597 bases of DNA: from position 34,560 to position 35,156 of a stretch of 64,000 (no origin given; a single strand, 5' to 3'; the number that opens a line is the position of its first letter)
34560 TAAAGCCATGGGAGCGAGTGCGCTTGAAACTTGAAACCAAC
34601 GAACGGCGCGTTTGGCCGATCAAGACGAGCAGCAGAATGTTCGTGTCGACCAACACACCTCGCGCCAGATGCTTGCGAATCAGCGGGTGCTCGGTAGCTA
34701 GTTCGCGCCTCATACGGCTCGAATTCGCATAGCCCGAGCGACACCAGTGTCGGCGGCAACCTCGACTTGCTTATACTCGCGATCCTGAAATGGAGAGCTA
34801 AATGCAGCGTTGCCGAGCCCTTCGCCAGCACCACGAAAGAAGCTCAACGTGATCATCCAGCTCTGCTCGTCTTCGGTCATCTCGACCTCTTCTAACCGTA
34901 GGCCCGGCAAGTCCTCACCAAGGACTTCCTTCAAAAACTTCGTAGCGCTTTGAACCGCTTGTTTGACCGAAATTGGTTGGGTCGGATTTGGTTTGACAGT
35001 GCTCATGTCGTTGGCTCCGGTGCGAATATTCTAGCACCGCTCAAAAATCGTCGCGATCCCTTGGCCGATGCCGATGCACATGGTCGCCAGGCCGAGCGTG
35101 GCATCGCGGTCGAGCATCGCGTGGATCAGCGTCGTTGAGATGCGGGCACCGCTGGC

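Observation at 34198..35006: PIN-domain gene and overlapping 98-aa partner embedded inside the fad beta-oxidation operon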

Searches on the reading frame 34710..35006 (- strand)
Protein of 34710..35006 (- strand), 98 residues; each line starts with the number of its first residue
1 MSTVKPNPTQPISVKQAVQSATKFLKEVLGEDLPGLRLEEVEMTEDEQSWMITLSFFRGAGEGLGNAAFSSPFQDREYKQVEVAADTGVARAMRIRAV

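Call 3: search_protein_families(library=pfam, proteins=[window:34710-35006:-], max_evalue=1)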
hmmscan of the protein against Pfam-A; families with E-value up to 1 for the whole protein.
window:34710-35006:- (98 aa): 1 family
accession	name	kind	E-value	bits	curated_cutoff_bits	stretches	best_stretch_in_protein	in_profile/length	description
PF16244.11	DUF4901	-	0.23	12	27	1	5-47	69-108/148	YcdB, YcdC repeated domain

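Call 4: search_protein_families(library=ncbifam, proteins=[window:34710-35006:-], max_evalue=1)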
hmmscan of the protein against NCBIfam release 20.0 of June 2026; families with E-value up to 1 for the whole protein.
window:34710-35006:- (98 aa): 0 families

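Call 5: search_protein_families(library=padloc, proteins=[window:34710-35006:-], max_evalue=1)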
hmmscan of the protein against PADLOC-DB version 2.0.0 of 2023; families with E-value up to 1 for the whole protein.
window:34710-35006:- (98 aa): 0 families

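Call 8: find_homologous_proteins(query=window:34710-35006:-, max_evalue=0.001)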
Query window:34710-35006:- (98 aa): 2 proteins with E <= 0.001 among 3 candidates.
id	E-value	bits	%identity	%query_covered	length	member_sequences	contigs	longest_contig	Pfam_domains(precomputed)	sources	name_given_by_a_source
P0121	6.1e-56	204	100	100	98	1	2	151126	-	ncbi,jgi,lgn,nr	ncbi:MAG TPA: hypothetical protein VHZ24_12035 [Pirellulales bacterium]|jgi:hypothetical protein|nr:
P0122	7.3e-29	117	59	100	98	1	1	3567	-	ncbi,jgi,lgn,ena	jgi:hypothetical protein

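Call 9: find_encoding_contigs(protein=P0122, flank=5000, max_places=4)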
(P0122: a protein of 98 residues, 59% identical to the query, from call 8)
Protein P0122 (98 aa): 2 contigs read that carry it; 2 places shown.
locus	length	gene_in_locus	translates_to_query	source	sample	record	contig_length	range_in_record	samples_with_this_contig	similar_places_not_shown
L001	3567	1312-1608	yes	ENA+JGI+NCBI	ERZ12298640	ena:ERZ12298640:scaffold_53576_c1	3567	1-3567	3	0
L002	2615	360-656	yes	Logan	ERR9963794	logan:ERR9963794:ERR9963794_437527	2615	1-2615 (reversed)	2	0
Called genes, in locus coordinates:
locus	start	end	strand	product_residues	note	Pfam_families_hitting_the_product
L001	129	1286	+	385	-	PF00108:Thiolase_N, PF02803:Thiolase_C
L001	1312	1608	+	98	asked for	-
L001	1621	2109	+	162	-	-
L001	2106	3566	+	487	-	?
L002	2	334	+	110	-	?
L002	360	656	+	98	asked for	-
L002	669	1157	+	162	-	-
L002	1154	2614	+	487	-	?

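Call 15: find_homologous_proteins(query=A1, max_evalue=0.001)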
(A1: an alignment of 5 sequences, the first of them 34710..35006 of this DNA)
Query A1 (5 sequences) (98 aa, profile of the alignment): 967 proteins with E <= 0.001 among 1783 candidates; the best 120 are listed.
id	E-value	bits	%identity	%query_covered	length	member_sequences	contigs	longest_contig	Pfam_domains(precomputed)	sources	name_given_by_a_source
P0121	6.3e-37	143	100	100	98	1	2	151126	-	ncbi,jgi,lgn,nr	ncbi:MAG TPA: hypothetical protein VHZ24_12035 [Pirellulales bacterium]|jgi:hypothetical protein|nr:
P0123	5.8e-34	134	43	87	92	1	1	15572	-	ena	-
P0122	6.4e-34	134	59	100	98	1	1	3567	-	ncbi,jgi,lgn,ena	jgi:hypothetical protein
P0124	2.4e-33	132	44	89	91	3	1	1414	-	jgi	-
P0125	1.0e-31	127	34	88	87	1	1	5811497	-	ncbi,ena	-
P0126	1.5e-28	116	40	88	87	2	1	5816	-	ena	-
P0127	1.1e-27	114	38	88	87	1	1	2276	-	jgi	jgi:hypothetical protein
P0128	4.8e-25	105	38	85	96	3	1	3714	-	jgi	jgi:hypothetical protein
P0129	2.3e-24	103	47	87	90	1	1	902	-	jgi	jgi:hypothetical protein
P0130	1.0e-23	101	46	87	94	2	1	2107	-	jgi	-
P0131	1.2e-23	101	48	87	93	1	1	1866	-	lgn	-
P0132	1.5e-23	100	44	89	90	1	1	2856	-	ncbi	ncbi:MAG: hypothetical protein ABIK89_02410 [Planctomycetota bacterium]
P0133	2.4e-23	100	48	87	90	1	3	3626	-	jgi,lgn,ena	-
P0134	3.2e-23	99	45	89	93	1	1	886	-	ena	-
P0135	5.8e-23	98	44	87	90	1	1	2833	-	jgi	jgi:hypothetical protein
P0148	6.5e-22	95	42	89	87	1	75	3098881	-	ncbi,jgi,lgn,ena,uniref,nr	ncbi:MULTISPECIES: hypothetical protein [Meiothermus]|jgi:hypothetical protein|uniref:PepSY domain-c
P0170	4.0e-21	93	47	87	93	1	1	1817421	-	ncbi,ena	-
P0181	1.0e-20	91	44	89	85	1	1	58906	-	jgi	jgi:hypothetical protein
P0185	1.3e-20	91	45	89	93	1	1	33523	-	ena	-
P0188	2.2e-20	90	34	88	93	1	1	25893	-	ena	-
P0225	1.5e-19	88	38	87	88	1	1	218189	-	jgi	jgi:hypothetical protein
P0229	1.7e-19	87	38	87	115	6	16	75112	-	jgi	jgi:hypothetical protein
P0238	2.6e-19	87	33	89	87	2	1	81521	-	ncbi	ncbi:MAG: hypothetical protein AB1611_14430 [bacterium]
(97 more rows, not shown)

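Call 21: search_solved_structures(query=A3, max_evalue=10, show_alignments=2)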
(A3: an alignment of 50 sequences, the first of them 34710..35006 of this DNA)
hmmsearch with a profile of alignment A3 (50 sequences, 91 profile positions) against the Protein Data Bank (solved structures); distinct sequences matched with E-value up to 10: 2.
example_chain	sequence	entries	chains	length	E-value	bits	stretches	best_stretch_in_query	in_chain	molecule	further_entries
8t42_N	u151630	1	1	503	0.95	12.8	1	42-86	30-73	Tubulin polyglutamylase TTLL6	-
1ogc_A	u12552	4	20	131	0.96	12.8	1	3-37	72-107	HIGH AFFINITY RIBOSE TRANSPORT PROTEIN RBSD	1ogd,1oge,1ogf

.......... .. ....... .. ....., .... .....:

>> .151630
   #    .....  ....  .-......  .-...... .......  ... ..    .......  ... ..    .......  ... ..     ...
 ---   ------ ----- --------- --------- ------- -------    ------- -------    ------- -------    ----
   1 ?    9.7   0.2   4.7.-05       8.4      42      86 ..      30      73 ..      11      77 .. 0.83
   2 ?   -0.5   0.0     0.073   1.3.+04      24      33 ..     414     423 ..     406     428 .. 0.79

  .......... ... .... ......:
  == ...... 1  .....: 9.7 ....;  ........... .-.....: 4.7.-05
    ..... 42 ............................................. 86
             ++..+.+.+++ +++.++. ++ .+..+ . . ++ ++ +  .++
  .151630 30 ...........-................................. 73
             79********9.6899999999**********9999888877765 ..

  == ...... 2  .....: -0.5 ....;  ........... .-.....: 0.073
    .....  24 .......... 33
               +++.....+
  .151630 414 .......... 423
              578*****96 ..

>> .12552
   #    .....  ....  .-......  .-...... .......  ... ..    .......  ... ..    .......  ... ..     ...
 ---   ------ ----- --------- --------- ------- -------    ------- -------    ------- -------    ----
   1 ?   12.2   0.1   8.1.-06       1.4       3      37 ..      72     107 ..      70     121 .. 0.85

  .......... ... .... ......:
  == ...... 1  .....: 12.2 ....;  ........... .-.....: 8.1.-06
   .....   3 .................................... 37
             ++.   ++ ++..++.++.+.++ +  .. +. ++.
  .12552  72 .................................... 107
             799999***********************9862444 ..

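Call 28: predict_structure(alignment_id=A3)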
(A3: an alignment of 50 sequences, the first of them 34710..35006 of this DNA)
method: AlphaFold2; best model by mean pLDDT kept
length: 98 residues; sequences in the alignment: 50
mean_pLDDT: 84.3   pTM: 0.73
mean pLDDT of the five models: 84.3, 83.5, 83.2, 83.0, 82.0
residues with pLDDT >= 90: 64; 70-90: 11; 50-70: 16; < 50: 7
segments of 3 or more residues with pLDDT < 50: 63-67
pLDDT, mean of each block of 10 residues (from residue 1): 60 96 96 94 97 89 49 79 97 87
secondary structure, 60 per line:
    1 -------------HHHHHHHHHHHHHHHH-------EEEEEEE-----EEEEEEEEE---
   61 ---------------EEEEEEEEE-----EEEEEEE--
elements in order: H14-29 E37-43 E49-57 E76-84 E90-96

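Call 45: find_encoding_contigs(protein=P0148, flank=5000, max_places=5)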
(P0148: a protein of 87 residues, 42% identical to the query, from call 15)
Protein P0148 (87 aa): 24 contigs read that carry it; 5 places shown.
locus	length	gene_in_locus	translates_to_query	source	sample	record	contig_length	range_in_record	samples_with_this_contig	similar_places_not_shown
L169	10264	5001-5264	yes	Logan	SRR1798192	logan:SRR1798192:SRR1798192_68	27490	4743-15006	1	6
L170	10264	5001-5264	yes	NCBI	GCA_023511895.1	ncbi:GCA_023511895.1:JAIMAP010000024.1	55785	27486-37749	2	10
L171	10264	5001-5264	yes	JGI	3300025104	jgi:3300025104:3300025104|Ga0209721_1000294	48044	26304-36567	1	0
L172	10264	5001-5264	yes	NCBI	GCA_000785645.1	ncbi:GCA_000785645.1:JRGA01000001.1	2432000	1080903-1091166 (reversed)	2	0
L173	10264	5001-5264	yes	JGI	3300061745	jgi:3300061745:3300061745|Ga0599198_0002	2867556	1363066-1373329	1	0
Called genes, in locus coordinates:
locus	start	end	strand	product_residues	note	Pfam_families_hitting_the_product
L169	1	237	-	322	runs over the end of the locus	PF08240:ADH_N, PF00107:ADH_zinc_N, PF13602:ADH_zinc_N_2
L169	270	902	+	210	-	PF00588:SpoU_methylase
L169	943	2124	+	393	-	PF04294:VanW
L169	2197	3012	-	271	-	PF08379:Bact_transglu_N, PF01841:Transglut_core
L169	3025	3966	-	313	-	PF00294:PfkB, PF08543:Phos_pyr_kin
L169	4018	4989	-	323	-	PF01156:IU_nuc_hydro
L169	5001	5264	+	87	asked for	-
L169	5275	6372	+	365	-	PF01168:Ala_racemase_N, PF00842:Ala_racemase_C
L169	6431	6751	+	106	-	PF11482:DUF3208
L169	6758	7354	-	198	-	PF13302:Acetyltransf_3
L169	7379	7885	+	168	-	PF00994:MoCF_biosynth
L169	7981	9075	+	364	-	PF00437:T2SSE, PF13191:AAA_16 (faint), PF25199:nSTAND_NTPase5 (faint), PF13401:AAA_22 (faint)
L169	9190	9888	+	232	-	PF01048:PNP_UDP_1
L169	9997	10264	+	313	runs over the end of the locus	PF02729:OTCace_N, PF00185:OTCace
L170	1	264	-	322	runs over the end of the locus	PF08240:ADH_N, PF00107:ADH_zinc_N, PF13602:ADH_zinc_N_2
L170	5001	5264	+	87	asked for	-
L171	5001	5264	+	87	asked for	-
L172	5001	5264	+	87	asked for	-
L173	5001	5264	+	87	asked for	-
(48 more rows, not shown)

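Call 49: find_encoding_contigs(protein=P0170, flank=3000, max_places=2)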
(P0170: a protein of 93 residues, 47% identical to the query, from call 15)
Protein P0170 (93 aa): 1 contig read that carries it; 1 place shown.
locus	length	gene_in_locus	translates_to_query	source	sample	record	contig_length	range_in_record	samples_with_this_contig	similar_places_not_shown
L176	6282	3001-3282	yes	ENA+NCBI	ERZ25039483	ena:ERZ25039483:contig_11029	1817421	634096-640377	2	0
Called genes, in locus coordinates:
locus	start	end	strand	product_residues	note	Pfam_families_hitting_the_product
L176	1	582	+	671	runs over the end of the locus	PF02366:PMT, PF13231:PMT_2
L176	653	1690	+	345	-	PF01070:FMN_dh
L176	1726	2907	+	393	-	PF02463:SMC_N, PF13175:AAA_15, PF13476:AAA_23, PF13304:AAA_21 (weak)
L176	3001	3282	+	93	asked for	-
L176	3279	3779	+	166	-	-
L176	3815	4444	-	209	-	-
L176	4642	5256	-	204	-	-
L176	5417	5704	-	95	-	-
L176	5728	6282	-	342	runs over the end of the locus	PF08240:ADH_N, PF00107:ADH_zinc_N, PF13602:ADH_zinc_N_2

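Call 50: find_encoding_contigs(protein=P0225, flank=3000, max_places=2)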
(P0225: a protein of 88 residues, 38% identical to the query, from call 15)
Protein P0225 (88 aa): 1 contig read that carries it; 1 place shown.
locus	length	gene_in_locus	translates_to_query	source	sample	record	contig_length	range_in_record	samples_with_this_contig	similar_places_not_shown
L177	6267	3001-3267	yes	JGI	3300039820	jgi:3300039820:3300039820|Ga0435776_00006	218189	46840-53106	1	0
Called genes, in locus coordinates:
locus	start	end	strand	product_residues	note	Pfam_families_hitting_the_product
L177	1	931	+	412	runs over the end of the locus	PF06245:DUF1015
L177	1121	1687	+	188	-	PF13302:Acetyltransf_3, PF00583:Acetyltransf_1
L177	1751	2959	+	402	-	PF00389:2-Hacid_dh, PF02826:2-Hacid_dh_C, PF03446:NAD_binding_2 (weak), PF01842:ACT (weak)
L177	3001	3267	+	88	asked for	-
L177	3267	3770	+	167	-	-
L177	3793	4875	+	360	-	PF00266:Aminotran_5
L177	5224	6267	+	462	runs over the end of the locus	PF26549:Tricorn_N (weak), PF26550:Tricorn_2nd (faint), PF26549:Tricorn_N, PF07676:PD40, PF26549:Tricorn_N, PF07676:PD40, PF13620:CarboxypepD_reg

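Call 51: find_encoding_contigs(protein=P0238, flank=3000, max_places=2)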
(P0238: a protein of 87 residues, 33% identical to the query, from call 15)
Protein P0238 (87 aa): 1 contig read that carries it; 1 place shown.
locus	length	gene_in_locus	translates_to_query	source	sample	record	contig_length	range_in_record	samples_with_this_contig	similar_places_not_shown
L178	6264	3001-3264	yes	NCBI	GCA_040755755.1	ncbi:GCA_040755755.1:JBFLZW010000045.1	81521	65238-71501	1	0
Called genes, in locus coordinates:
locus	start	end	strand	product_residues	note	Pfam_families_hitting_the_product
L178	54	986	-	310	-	PF19300:BPD_transp_1_N, PF00528:BPD_transp_1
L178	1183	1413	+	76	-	PF01455:HupF_HypC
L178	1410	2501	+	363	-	PF01924:HypD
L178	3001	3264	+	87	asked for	-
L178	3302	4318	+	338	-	PF00586:AIRS, PF02769:AIRS_C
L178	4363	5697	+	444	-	PF00919:UPF0004, PF04055:Radical_SAM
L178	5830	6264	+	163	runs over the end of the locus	PF02577:BFN_dom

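Call 52: find_encoding_contigs(protein=P0181, flank=3000, max_places=2)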
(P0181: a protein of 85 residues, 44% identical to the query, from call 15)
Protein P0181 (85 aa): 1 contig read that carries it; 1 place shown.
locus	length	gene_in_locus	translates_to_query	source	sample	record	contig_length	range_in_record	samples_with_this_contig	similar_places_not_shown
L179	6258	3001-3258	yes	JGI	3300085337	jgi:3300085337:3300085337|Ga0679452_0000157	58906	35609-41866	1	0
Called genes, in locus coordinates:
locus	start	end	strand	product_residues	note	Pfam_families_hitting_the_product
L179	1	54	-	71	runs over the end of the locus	-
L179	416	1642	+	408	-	PF06245:DUF1015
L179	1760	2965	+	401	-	PF00389:2-Hacid_dh, PF02826:2-Hacid_dh_C, PF03446:NAD_binding_2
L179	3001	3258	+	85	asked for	-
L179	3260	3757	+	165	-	-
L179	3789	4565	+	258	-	PF00106:adh_short, PF08659:KR, PF13561:adh_short_C2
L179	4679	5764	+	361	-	PF00266:Aminotran_5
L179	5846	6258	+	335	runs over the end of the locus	PF01479:S4, PF00849:PseudoU_synth_2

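Call 57: search_protein_representatives(alignment_id=A3)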
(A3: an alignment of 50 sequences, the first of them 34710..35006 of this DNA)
Query: 50 sequences, 91 profile positions. Proteins with E-value up to 0.001 (for the whole library): 3979; up to 1e-10: 2420; up to 1e-30: 0. The best 150 are listed.
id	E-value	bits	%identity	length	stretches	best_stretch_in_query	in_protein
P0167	4.3e-30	119.7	-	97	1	1-90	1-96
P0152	5.7e-30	119.3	-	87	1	1-90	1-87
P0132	6.3e-30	119.2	-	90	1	1-90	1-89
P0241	3.8e-28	113.5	-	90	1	1-90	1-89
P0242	4.2e-28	113.3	-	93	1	1-90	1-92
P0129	4.4e-28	113.3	-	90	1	1-90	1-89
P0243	7.9e-28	112.4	-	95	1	1-90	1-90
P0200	1.3e-27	111.8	-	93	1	1-90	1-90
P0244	2.0e-27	111.2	-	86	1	1-90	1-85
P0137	2.0e-27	111.1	-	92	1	1-90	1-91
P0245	2.1e-27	111.1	-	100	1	1-89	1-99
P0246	2.3e-27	111.0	-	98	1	1-89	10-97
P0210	5.0e-27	109.9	-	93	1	1-90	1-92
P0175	8.4e-27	109.1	-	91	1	1-90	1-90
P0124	1.7e-26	108.2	-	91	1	1-90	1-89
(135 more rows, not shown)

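Call 58: search_protein_families(library=pfam, proteins=[L176:1726-2907:+], max_evalue=0.01)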
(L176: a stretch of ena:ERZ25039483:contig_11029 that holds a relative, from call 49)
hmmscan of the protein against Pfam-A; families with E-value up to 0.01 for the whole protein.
L176:1726-2907:+ (393 aa): 6 families
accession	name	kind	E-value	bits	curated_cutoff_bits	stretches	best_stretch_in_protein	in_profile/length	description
PF02463.25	SMC_N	-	1.1e-15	58.1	40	1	3-363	2-193/220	RecF/RecN/SMC N terminal domain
PF13476.12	AAA_23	-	1.2e-14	55.9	27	1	5-66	1-56/201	AAA domain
PF13175.12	AAA_15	-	1.8e-08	34.8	32.1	1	1-49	1-49/374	AAA ATPase domain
PF13304.12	AAA_21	-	1.4e-06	29.1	27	1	25-49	1-25/304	AAA domain, putative AbiEii toxin, Type IV TA system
PF13514.12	AAA_27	-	5.1e-05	23.4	22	1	1-43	1-46/206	AAA domain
PF13555.12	AAA_29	-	0.00035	20.7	27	1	12-48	13-47/61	P-loop containing region of AAA domain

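Call 67: search_dna_similar(query=window:34710-35006:-, collection=plasmids, mode=protein, max_evalue=0.001, max_rows=30)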
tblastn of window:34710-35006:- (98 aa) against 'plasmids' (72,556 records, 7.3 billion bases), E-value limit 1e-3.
Records with a match: 5; places in all: 5; records where one place covers at least 80% of the query: 5.
Best place of each record, by identity: <60% 5.
By first word of the organism name: Nostoc 2; Kovacikia 1; Leptolyngbya 1; Allocoleopsis 1.
By predicted mobility (MOB-suite, as given by PLSDB): non-mobilizable 4; conjugative 1.
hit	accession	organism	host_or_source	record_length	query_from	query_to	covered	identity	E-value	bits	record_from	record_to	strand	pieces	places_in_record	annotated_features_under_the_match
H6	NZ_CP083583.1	Kovacikia minuta CCNUW1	cell culture,fresh water lake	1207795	12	98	89%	44.3%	1e-9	60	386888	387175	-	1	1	record has no annotation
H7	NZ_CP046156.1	Leptolyngbya sp. BL0902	cell culture,open pond on an algae farm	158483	1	98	100%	37.9%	3e-12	68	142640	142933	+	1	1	hypothetical protein | PIN domain-containing protein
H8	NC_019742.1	Allocoleopsis franciscana PCC 7113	-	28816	12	96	87%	34.4%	3e-6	50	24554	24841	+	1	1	hypothetical protein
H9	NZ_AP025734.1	Nostoc cf. commune SO-36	-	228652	12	98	89%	33.0%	2e-6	50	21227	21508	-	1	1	hypothetical protein | PIN domain-containing protein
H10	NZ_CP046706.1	Nostoc sp. ATCC 53789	-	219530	11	98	90%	29.5%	5e-6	50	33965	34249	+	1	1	hypothetical protein | PIN domain-containing protein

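Call 68: find_encoding_contigs(protein=P0188, flank=3000, max_places=2)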
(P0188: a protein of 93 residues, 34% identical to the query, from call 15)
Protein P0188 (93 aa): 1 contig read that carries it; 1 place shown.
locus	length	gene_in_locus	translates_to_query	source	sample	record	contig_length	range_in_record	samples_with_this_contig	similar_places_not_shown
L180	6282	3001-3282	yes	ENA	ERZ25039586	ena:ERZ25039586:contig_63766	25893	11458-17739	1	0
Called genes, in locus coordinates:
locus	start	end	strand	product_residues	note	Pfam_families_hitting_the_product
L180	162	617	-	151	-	-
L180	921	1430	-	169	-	PF11138:DUF2911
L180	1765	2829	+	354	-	PF00226:DnaJ (faint), PF07238:PilZ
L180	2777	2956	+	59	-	-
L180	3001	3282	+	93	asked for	-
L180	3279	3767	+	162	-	-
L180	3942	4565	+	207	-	PF12969:DUF3857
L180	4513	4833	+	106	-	-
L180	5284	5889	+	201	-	-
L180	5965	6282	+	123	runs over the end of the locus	-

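Call 69: find_encoding_contigs(protein=P0185, flank=3000, max_places=2)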
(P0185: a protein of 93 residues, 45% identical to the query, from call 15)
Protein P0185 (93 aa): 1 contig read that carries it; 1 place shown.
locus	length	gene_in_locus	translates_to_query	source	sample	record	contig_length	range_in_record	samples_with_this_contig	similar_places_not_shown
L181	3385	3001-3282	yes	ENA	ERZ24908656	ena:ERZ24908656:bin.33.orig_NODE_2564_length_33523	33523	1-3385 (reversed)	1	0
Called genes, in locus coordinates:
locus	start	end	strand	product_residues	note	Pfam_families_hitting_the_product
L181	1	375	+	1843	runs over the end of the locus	PF00082:Peptidase_S8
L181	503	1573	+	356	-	PF13310:Virulence_RhuM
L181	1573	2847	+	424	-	PF13229:Beta_helix (faint), PF05048:NosD (faint)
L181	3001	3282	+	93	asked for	-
